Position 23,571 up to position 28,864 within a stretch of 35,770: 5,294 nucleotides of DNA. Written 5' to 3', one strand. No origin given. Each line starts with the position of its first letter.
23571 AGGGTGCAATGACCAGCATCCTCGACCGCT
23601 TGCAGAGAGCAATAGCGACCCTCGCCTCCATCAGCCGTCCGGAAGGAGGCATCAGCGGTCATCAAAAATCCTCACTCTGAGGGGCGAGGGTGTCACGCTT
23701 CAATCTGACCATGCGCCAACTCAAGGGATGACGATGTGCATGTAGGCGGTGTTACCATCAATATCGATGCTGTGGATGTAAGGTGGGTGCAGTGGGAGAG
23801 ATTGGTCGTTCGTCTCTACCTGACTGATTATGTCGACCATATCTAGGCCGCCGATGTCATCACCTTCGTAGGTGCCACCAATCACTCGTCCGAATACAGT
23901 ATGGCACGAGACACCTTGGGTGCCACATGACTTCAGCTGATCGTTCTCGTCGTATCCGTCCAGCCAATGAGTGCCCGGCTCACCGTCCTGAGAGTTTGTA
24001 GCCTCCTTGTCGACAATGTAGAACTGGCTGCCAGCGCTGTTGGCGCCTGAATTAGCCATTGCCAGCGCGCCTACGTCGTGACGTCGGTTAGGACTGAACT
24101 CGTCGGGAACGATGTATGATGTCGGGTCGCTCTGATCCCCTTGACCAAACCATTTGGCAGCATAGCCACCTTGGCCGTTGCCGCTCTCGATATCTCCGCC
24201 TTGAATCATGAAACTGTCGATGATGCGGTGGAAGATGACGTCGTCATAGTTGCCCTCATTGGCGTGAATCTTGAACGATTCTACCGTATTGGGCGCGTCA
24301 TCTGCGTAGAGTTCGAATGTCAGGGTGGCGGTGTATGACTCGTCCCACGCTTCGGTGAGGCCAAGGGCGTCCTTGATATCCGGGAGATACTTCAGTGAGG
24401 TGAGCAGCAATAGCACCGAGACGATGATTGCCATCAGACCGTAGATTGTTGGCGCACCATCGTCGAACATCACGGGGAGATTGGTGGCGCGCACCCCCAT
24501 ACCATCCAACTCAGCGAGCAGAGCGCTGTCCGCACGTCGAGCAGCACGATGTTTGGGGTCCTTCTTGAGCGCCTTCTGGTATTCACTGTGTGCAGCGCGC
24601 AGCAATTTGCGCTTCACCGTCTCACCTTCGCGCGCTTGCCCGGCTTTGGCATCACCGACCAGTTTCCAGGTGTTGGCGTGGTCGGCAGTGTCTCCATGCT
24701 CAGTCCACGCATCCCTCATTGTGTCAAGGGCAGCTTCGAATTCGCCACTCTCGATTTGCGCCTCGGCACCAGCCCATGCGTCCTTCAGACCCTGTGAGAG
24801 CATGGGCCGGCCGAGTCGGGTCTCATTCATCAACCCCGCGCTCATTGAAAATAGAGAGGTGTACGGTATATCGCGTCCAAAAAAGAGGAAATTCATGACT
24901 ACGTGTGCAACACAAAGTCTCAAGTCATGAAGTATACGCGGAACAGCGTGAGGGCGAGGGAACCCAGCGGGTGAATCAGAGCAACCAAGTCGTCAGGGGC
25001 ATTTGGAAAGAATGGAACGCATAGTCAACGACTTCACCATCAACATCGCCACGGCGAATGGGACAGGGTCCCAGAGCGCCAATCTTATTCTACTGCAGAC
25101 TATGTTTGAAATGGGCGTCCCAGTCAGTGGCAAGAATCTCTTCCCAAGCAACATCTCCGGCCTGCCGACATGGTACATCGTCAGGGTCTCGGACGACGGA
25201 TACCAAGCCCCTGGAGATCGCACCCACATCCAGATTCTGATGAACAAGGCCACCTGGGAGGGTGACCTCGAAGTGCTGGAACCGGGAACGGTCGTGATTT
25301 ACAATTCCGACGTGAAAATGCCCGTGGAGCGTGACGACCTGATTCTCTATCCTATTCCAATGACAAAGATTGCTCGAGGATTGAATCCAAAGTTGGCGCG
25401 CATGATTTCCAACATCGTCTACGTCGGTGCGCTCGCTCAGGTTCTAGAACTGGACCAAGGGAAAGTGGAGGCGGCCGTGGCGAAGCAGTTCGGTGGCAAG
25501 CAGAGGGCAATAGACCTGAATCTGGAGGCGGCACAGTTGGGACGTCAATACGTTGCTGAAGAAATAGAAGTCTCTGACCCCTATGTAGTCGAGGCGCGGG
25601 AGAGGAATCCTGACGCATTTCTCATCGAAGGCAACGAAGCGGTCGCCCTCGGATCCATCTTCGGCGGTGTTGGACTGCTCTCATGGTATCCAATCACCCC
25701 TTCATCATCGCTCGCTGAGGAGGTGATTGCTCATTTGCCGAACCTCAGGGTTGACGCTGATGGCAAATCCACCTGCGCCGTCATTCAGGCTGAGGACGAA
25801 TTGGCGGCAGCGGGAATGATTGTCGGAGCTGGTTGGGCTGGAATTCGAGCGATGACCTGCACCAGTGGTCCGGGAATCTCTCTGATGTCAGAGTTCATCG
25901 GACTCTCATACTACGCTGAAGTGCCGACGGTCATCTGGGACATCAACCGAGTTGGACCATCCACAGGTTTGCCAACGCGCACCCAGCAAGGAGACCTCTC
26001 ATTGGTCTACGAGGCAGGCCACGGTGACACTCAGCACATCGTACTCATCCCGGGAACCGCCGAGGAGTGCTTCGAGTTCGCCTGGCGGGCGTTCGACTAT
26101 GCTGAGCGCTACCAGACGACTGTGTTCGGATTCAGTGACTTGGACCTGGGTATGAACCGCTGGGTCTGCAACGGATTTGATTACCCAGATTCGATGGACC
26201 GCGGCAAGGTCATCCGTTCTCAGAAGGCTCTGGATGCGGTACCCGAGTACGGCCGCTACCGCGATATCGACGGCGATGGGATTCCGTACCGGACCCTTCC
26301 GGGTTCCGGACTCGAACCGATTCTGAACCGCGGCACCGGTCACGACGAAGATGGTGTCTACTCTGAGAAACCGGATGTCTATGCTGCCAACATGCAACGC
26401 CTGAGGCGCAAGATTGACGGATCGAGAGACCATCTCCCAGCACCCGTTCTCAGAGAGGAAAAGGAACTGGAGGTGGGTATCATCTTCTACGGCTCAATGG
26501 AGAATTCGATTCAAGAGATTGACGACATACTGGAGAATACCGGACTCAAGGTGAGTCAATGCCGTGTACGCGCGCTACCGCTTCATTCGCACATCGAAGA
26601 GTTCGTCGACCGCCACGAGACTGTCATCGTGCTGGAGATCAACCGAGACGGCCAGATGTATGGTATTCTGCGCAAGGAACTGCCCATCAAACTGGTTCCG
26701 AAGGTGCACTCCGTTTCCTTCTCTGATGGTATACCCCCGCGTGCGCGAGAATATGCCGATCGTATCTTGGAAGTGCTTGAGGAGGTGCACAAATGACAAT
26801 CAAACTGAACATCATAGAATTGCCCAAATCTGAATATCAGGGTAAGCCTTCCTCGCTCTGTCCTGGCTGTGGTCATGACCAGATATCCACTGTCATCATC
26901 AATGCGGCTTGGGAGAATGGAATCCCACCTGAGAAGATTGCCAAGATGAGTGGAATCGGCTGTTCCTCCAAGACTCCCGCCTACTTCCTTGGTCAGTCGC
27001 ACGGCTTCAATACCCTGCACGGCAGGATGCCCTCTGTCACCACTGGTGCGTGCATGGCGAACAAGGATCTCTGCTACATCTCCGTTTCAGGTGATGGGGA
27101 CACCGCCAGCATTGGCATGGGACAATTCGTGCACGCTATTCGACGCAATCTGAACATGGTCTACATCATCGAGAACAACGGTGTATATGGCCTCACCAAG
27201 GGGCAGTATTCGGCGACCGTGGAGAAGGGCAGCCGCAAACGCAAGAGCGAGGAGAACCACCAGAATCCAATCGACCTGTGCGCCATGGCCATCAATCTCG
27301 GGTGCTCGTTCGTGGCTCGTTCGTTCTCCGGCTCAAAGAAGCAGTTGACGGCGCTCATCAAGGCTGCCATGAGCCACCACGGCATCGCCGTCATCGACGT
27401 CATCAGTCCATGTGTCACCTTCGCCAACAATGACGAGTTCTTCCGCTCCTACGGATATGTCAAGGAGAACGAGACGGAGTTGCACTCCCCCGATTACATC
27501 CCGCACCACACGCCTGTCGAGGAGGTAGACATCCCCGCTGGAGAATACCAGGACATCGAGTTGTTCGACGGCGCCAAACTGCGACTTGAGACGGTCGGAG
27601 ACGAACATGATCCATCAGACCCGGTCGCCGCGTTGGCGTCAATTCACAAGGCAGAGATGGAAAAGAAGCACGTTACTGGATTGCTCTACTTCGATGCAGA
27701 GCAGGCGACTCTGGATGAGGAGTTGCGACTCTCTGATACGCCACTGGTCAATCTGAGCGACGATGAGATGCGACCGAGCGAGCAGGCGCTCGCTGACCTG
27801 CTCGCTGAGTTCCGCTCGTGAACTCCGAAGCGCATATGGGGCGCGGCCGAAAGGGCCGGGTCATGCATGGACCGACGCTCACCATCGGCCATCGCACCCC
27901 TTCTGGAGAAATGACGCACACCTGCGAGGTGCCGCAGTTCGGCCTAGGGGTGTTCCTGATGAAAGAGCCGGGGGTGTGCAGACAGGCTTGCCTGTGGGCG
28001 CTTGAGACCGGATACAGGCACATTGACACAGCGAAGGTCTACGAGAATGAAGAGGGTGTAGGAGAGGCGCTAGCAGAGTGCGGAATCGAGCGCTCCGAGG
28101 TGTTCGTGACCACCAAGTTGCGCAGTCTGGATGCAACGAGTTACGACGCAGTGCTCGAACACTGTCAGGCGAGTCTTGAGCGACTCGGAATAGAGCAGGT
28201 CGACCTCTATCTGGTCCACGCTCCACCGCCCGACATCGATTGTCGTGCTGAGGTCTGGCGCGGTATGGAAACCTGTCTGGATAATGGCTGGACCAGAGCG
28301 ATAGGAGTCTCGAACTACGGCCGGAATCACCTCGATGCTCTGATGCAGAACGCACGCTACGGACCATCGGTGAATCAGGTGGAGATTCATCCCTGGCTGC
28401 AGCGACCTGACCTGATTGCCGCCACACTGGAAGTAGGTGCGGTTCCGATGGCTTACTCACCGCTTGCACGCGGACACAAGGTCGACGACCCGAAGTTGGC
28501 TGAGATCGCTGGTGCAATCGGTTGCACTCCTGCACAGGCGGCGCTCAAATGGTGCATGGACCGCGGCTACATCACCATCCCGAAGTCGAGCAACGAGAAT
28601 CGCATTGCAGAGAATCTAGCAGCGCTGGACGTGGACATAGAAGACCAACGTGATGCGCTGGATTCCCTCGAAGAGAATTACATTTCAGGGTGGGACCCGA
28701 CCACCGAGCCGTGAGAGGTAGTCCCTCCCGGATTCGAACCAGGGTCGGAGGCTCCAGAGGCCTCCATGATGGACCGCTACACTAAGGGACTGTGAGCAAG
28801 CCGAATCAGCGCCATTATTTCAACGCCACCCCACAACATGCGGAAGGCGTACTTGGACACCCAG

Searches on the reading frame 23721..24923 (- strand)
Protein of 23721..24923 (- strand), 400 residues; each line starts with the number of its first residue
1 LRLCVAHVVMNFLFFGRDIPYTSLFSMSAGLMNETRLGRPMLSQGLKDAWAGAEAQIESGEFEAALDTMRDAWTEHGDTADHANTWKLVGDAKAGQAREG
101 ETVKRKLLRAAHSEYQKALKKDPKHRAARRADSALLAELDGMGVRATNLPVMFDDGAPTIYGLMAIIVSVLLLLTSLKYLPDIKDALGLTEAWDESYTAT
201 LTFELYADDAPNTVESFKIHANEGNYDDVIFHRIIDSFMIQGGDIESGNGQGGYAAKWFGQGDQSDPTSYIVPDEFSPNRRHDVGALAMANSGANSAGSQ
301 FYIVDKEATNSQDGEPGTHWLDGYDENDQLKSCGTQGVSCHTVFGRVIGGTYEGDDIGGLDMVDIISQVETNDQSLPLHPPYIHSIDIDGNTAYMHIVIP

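Call 22: search_protein_families(library=pfam, proteins=[window:23721-24923:-], max_evalue=0.01)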
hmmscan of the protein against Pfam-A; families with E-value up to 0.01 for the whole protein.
window:23721-24923:- (400 aa): 1 family
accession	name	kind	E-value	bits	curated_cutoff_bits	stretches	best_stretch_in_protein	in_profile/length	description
PF00160.26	Pro_isomerase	-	6e-33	114.8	21.7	1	200-386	11-157/159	Cyclophilin type peptidyl-prolyl cis-trans isomerase/CLD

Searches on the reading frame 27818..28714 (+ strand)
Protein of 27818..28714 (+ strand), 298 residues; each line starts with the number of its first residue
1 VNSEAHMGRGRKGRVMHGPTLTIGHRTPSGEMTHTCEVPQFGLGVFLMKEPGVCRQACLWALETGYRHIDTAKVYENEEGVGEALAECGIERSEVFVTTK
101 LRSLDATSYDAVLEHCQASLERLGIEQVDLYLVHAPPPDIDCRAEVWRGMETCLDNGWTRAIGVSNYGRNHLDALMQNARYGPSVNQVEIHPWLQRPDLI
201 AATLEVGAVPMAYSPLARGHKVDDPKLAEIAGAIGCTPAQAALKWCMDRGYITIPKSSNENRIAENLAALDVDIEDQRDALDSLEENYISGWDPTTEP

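Call 22: search_protein_families(library=pfam, proteins=[window:27818-28714:+], max_evalue=0.01)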
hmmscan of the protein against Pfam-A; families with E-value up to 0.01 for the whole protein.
window:27818-28714:+ (298 aa): 1 family
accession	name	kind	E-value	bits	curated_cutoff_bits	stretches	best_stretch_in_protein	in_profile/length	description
PF00248.27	Aldo_ket_red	-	1e-42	146.7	24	1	61-277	28-281/291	Aldo/keto reductase family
